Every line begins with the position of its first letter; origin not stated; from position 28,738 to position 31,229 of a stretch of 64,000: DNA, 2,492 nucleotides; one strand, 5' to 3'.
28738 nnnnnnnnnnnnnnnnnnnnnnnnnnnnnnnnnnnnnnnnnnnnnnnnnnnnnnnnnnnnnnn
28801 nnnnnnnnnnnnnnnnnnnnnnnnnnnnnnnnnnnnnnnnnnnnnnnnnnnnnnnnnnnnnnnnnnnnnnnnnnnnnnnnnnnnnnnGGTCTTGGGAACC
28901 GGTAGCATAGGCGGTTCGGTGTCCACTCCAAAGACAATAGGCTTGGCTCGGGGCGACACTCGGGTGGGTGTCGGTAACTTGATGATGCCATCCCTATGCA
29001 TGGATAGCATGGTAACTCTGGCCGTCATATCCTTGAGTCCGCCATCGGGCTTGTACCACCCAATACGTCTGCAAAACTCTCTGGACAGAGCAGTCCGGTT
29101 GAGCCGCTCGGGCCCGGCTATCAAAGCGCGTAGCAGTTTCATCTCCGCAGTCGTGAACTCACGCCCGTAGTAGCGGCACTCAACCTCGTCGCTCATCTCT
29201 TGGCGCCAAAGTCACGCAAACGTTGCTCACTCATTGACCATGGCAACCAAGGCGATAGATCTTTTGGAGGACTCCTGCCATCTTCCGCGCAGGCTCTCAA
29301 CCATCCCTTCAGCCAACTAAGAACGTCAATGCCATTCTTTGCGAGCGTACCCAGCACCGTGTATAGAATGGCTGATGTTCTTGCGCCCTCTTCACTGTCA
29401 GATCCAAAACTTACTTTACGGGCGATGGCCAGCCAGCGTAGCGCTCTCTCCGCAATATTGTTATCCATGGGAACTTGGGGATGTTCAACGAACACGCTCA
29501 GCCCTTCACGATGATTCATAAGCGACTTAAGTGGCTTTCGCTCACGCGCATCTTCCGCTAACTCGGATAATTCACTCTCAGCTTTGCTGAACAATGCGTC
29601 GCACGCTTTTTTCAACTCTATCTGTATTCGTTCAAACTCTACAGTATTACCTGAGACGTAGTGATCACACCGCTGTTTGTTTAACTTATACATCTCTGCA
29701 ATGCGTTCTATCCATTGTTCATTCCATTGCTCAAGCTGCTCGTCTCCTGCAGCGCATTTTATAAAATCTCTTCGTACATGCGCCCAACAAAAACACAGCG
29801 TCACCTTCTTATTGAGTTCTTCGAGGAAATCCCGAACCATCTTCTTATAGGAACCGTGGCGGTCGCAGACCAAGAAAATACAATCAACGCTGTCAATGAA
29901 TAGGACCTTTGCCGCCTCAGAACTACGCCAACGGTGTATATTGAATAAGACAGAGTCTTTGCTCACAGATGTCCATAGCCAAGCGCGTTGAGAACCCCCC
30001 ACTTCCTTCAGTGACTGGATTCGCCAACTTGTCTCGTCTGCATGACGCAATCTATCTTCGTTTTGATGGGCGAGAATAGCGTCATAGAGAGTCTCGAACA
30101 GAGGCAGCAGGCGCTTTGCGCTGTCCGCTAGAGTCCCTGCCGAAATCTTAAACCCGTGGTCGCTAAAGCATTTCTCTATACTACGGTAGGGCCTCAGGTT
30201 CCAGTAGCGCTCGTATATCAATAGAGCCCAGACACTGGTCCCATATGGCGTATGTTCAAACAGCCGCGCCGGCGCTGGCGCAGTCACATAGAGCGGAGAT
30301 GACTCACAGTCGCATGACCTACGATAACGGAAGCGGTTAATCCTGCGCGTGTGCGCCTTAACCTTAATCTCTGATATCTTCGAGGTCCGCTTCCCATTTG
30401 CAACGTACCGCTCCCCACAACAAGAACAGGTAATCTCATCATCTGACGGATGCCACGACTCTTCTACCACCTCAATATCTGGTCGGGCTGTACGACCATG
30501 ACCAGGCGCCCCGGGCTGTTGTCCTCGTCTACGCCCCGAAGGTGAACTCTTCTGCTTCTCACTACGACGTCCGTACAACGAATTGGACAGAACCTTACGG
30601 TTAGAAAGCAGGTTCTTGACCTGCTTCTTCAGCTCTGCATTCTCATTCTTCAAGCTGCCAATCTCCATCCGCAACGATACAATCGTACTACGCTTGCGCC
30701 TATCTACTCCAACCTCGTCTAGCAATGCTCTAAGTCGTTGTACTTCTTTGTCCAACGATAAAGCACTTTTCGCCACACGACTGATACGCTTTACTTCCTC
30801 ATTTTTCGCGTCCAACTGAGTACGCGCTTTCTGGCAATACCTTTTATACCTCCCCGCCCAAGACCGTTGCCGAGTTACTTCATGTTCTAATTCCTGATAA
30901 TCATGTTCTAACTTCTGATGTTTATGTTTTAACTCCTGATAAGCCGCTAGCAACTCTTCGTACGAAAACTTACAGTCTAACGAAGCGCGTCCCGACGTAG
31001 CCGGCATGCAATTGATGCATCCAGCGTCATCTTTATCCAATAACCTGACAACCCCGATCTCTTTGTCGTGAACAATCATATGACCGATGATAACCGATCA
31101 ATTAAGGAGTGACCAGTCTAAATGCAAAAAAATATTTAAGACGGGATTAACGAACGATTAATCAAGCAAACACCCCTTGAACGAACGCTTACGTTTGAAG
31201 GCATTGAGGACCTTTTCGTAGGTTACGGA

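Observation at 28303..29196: DUF4338 domain recurrently coupled to unrelated transposases (a passenger in an IS66-family element, and an N-terminal fusion to an ISAs1-family transposase)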

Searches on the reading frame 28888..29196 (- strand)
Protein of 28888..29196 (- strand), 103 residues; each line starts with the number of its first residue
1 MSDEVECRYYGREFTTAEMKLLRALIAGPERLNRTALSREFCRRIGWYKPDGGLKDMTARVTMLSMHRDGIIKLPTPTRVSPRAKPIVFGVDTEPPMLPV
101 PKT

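Call 70: predict_structure(alignment_id=A3)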
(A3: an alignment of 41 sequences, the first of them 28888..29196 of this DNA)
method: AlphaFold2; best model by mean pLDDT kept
length: 103 residues; sequences in the alignment: 41
mean_pLDDT: 87.2   pTM: 0.65
mean pLDDT of the five models: 87.2, 86.6, 85.8, 85.6, 82.3
residues with pLDDT >= 90: 64; 70-90: 32; 50-70: 7; < 50: 0
segments of 3 or more residues with pLDDT < 50: none
pLDDT, mean of each block of 10 residues (from residue 1): 85 94 89 89 94 94 95 85 77 75 69
secondary structure, 60 per line:
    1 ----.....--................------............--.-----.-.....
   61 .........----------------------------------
elements in order: E5-9 E12-15 H16-27 H34-45 H56-69

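Call 73: fold_search(model_id=the predicted structure, library=pdb)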
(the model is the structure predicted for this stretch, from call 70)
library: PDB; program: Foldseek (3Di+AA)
matches with E <= 10: 160; with E <= 0.001: 0
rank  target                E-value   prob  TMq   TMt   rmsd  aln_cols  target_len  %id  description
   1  2yum_MODEL_1_A        6.5e-01  0.21  0.35  0.44   8.0        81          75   12  Solution structure of the Myb-like DNA-binding domain of human ZZZ3 protein (released 2007-10-09)
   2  8b9x_A                9.0e-01  0.33  0.38  0.18   5.1        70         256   13  Chimeric protein of human UFM1 E3 ligase, UFL1, and DDRGK1 (released 2023-10-25)
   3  8b9x_B                1.3e+00  0.28  0.39  0.18   6.2        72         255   15  Chimeric protein of human UFM1 E3 ligase, UFL1, and DDRGK1 (released 2023-10-25)
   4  2z1i_A                1.4e+00  0.05  0.16  0.12  12.7        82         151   20  Crystal structure of E.coli RNase HI surface charged mutant(Q4R/T40E/Q72H/Q76K/Q80E/T92K/Q105K/Q113R/Q115K) (released 2007-11-13)
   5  8i9w_CL               1.5e+00  0.16  0.33  0.10  10.2        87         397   21  Cryo-EM structure of a Chaetomium thermophilum pre-60S ribosomal subunit - Dbp10-3 (released 2023-05-17)
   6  3aa2                  1.5e+00  0.05  0.19  0.14  13.2        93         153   18  A52I E. coli RNase HI (released 2010-10-06)
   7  6ml2_A                1.5e+00  0.04  0.17  0.14  15.2        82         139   12  ZBTB24 Zinc Fingers 4-8 with 19+1mer DNA Oligonucleotide (Sequence 1) (released 2019-07-03)
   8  7of1_m                1.8e+00  0.35  0.40  0.20   6.0        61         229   11  Nog1-TAP associated immature ribosomal particle population A from S. cerevisiae (released 2021-11-03)
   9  6qpq_D                1.8e+00  0.20  0.34  0.41   4.0        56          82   16  The structure of the cohesin head module elucidates the mechanism of ring opening (released 2020-02-05)
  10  5m1j_R2               1.8e+00  0.11  0.29  0.25   7.1        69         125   20  Nonstop ribosomal complex bound with Dom34 and Hbs1 (released 2017-01-18)
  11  7ohq_m                1.9e+00  0.23  0.38  0.10   7.4        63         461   16  Nog1-TAP associated immature ribosomal particle population C from S. cerevisiae (released 2021-11-03)
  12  6qpq_B                1.9e+00  0.20  0.34  0.41   3.9        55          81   16  The structure of the cohesin head module elucidates the mechanism of ring opening (released 2020-02-05)
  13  1jl2_A                1.9e+00  0.04  0.17  0.13  13.3        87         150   22  Crystal structure of TCEO RNase H-a chimera combining the folding core from T. thermophilus RNase H and the remaining  (released 2002-01-18)
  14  9msf_M                2.0e+00  0.14  0.32  0.10   6.7        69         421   16  de novo SigN RNA polymerase transcription initiation intermediate with post-catalytic bEBP state (RPi1 closed ring) (released 2025-08-13)
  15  7qxi_M                2.1e+00  0.14  0.34  0.11   6.0        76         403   21  Cryo-EM structure of RNA polymerase-sigma54 holo enzyme with promoter DNA closed complex (released 2022-11-09)
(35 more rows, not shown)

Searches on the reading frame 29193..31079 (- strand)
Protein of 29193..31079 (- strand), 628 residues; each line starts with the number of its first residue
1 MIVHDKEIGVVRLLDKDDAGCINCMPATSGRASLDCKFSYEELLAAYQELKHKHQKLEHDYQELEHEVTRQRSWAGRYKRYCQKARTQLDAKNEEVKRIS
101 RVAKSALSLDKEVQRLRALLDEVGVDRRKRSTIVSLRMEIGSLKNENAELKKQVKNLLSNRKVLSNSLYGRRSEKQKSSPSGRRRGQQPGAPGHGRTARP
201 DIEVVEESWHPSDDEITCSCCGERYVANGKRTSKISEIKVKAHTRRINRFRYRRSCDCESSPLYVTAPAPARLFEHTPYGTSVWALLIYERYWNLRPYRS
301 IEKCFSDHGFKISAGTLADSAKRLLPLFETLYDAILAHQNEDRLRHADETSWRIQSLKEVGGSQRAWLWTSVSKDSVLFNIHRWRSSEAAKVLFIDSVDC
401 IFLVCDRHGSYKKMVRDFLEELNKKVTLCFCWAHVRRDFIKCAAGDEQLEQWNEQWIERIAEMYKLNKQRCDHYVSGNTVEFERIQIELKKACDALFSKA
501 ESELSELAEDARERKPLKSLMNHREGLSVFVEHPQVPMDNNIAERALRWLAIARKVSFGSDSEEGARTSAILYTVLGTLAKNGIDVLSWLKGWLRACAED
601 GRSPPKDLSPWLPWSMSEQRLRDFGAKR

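Call 3: search_protein_families(library=pfam, proteins=[window:29193-31079:-], max_evalue=0.01)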
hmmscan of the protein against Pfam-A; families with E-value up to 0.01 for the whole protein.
window:29193-31079:- (628 aa): 2 families
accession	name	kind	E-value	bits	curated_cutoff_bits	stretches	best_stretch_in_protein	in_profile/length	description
PF03050.20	DDE_Tnp_IS66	-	4.1e-52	177.8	23.1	1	277-567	2-283/284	Transposase IS66 family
PF25712.1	crAss_CARGO2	-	0.0014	18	27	1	38-65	15-42/544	Crassvirus Cargo protein 2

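Call 31: search_protein_families(library=ncbifam, proteins=[window:29193-31079:-], max_evalue=0.01)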
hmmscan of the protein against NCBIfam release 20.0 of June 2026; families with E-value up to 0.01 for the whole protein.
window:29193-31079:- (628 aa): 3 families
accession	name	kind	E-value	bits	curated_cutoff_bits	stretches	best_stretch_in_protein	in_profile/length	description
NF033517.1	transpos_IS66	equivalog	1.9e-80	270.8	180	1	188-595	1-385/387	IS66 family transposase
NF045487.1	ASRP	equivalog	2.2e-05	23.2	300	1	41-241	159-325/593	archaea-specific SMC-related protein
TIGR04211.1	SH3_and_anchor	equivalog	0.0013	18.4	65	1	46-123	67-144/198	TIGR04211 family SH3 domain-containing protein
